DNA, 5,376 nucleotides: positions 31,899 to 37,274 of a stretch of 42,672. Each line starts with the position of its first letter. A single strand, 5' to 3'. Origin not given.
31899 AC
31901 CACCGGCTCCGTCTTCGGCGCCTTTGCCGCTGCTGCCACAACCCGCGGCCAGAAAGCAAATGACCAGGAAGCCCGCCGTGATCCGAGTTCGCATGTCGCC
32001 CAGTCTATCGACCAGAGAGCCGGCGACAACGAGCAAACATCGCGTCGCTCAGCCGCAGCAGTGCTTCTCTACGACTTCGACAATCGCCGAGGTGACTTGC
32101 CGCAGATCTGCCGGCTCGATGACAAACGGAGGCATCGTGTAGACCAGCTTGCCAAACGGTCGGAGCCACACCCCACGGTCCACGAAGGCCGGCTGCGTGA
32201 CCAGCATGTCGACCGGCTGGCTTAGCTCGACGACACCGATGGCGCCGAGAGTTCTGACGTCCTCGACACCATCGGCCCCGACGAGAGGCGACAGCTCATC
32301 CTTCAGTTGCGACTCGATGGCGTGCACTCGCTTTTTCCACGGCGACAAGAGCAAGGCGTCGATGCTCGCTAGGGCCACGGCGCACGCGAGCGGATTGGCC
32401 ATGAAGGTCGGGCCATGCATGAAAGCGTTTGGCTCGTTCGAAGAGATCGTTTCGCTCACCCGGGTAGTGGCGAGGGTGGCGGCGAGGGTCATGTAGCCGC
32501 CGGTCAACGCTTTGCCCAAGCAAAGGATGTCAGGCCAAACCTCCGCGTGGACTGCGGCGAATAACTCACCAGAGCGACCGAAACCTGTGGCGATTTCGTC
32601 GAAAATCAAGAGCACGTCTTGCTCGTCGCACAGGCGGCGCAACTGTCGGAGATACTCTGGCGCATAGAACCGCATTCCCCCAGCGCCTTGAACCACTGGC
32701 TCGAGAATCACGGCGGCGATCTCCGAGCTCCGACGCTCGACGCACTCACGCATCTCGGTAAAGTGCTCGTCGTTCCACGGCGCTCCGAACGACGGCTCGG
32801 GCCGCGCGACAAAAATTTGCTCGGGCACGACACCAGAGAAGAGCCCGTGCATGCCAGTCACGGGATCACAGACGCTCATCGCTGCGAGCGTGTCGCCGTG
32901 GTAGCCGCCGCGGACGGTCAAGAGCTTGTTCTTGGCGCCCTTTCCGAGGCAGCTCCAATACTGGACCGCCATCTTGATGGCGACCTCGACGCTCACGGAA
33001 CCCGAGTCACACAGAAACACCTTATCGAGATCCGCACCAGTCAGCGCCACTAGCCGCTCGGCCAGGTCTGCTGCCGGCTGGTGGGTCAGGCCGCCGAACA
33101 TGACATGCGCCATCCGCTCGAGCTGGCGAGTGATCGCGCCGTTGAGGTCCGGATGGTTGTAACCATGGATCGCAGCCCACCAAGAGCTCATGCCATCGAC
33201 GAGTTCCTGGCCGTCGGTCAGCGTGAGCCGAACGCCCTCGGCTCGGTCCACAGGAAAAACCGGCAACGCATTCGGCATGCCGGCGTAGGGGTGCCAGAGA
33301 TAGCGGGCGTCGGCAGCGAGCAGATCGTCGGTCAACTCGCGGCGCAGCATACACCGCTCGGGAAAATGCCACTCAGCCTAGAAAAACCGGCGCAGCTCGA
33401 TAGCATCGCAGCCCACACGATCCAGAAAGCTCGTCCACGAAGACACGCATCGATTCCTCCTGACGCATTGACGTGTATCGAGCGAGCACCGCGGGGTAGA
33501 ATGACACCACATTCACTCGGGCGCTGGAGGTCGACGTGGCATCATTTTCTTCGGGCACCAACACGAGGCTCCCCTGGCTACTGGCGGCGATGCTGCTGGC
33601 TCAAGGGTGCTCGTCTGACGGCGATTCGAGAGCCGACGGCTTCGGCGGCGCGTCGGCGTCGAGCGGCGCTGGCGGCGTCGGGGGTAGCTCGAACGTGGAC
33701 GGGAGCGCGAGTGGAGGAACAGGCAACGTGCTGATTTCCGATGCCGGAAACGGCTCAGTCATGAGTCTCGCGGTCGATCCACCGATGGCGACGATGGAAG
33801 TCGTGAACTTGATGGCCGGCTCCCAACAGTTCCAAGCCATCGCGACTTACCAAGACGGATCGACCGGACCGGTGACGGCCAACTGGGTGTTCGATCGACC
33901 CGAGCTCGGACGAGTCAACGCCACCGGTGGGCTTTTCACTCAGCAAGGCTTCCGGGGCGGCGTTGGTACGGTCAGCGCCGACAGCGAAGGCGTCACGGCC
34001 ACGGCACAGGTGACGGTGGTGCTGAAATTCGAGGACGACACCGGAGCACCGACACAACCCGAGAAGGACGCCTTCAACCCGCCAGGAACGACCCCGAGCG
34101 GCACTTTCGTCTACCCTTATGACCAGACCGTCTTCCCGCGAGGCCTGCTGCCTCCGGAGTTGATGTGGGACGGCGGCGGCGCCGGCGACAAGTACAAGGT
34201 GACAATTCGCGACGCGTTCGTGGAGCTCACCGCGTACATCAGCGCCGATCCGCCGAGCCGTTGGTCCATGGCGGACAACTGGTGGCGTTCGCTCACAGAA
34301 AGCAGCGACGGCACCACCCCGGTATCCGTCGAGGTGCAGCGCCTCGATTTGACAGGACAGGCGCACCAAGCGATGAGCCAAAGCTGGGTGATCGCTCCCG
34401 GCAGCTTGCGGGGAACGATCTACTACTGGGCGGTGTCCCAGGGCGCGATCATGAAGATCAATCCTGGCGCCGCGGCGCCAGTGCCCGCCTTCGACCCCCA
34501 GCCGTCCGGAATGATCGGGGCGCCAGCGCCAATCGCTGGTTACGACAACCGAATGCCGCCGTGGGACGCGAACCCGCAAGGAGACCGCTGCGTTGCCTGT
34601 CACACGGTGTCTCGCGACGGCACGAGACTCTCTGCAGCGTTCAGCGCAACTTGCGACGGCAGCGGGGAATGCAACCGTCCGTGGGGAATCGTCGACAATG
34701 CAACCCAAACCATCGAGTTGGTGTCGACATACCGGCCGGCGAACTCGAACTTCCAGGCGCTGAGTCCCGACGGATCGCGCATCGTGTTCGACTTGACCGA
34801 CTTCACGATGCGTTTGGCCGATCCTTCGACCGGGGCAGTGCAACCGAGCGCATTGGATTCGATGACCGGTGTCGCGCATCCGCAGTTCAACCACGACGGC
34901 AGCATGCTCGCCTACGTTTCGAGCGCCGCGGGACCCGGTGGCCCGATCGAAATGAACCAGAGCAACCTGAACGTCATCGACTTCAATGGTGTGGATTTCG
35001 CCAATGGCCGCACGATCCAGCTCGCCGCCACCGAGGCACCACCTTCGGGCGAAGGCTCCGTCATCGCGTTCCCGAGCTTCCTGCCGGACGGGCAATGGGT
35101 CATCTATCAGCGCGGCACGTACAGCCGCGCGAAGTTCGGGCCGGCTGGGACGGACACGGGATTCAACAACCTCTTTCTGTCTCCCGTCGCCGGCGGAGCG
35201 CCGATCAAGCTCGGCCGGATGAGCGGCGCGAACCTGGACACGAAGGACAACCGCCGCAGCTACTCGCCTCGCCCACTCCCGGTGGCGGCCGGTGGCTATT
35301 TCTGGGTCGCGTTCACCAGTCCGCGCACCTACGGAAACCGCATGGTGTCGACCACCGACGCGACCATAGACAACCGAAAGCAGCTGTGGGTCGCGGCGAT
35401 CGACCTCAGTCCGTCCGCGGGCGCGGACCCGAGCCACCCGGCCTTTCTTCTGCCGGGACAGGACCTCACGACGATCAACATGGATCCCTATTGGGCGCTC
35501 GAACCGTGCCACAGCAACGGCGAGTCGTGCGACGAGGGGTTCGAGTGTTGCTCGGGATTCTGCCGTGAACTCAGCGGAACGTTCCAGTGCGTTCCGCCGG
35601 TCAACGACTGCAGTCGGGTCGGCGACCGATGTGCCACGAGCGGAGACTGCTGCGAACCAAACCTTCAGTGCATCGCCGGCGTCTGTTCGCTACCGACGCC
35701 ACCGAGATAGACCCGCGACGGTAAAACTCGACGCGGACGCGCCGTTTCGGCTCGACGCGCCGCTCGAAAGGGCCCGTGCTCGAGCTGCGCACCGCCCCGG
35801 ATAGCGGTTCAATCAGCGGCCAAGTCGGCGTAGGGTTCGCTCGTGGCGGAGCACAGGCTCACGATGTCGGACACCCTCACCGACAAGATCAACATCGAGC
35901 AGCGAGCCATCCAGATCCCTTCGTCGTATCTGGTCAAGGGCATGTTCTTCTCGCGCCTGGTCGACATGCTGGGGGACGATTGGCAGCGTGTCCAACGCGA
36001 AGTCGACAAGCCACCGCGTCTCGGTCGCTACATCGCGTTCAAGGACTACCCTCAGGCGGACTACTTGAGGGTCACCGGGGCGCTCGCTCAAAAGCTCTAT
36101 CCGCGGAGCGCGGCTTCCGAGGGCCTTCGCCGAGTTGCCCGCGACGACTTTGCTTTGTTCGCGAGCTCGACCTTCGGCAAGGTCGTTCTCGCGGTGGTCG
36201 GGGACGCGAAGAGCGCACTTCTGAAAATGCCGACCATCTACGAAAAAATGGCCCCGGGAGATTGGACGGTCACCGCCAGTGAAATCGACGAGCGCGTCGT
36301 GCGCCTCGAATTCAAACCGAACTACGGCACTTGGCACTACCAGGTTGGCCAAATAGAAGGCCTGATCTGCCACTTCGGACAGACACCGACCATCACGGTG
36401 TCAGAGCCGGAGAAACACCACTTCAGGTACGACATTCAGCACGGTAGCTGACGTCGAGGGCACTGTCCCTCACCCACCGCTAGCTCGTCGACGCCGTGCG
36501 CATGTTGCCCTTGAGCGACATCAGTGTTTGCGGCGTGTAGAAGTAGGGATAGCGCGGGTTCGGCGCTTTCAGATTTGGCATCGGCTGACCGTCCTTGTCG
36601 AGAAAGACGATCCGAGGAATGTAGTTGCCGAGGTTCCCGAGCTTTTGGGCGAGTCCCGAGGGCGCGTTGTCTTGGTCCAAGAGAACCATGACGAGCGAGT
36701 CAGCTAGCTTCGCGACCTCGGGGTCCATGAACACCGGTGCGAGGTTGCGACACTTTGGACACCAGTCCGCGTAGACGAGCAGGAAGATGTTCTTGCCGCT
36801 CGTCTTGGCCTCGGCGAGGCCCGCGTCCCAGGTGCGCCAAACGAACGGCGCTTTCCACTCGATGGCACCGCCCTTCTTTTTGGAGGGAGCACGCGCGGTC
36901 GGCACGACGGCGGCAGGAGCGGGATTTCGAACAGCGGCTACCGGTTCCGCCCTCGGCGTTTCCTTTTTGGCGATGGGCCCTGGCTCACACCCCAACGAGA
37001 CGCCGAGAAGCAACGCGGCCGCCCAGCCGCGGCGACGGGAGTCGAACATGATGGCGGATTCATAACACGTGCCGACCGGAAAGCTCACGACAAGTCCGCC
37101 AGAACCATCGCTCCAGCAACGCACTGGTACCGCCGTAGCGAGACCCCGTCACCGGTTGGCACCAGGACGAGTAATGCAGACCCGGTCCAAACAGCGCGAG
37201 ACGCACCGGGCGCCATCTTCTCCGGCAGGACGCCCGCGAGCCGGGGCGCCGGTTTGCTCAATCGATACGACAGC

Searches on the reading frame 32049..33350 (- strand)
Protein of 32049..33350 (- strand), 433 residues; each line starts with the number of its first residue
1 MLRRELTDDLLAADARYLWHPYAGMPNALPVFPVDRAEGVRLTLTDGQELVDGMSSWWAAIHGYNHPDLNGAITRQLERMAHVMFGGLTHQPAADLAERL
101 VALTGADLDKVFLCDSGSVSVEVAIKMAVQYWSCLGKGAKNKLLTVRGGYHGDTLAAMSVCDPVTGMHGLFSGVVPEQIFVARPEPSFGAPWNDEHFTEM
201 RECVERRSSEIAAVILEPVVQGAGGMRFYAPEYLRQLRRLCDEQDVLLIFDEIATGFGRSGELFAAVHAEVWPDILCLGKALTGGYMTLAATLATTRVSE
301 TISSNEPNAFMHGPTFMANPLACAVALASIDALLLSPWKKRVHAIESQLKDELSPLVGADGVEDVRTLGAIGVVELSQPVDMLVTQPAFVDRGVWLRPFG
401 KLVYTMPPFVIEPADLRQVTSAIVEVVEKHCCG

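Call 60: search_protein_families(library=pfam, proteins=[window:32049-33350:-], max_evalue=0.001)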
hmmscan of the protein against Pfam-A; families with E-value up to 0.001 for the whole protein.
window:32049-33350:- (433 aa): 1 family
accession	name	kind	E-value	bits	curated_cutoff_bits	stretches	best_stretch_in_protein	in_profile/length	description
PF00202.27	Aminotran_3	-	5.1e-120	401.3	30.5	1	31-426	10-402/403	Aminotransferase class-III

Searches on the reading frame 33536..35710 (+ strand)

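Call 60: search_protein_families(library=pfam, proteins=[window:33536-35710:+], max_evalue=0.001)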
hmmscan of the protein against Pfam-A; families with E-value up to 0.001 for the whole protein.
window:33536-35710:+ (724 aa): 1 family
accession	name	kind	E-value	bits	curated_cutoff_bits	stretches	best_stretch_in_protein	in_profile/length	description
PF07676.18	PD40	-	7e-06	26.3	20.9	0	401-418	8-25/38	WD40-like Beta Propeller Repeat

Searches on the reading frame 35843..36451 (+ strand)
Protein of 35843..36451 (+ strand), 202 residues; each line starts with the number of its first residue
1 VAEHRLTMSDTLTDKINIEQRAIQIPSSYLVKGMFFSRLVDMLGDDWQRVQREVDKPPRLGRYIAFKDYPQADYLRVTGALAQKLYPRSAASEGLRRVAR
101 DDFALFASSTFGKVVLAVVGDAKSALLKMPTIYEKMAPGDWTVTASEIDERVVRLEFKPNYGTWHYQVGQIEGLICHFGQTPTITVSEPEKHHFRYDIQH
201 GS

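Call 60: search_protein_families(library=pfam, proteins=[window:35843-36451:+], max_evalue=0.001)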
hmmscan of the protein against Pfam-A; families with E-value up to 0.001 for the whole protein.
window:35843-36451:+ (202 aa): 1 family
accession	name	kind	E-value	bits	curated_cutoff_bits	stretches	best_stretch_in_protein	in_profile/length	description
PF09536.15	DUF2378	-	4.4e-17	62.9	22.2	1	28-199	5-175/177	Protein of unknown function (DUF2378)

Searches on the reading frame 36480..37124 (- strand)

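Call 60: search_protein_families(library=pfam, proteins=[window:36480-37124:-], max_evalue=0.001)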
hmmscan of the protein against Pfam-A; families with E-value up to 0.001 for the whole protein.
window:36480-37124:- (214 aa): 5 families
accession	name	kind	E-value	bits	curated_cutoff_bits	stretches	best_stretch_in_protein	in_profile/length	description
PF13899.12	Thioredoxin_7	-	9.9e-14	51.7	27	1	97-176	3-82/83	Thioredoxin-like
PF00085.26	Thioredoxin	-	2.2e-06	28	23.5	1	109-180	17-83/103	Thioredoxin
PF03190.21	Thioredox_DsbH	-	3.9e-05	24.1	27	1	91-156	17-85/163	Protein of unknown function, DUF255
PF14595.12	Thioredoxin_9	-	6.4e-05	23.3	25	1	105-180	35-109/129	Thioredoxin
PF13098.12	Thioredoxin_2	-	0.00099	19.9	27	0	106-178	1-85/104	Thioredoxin-like domain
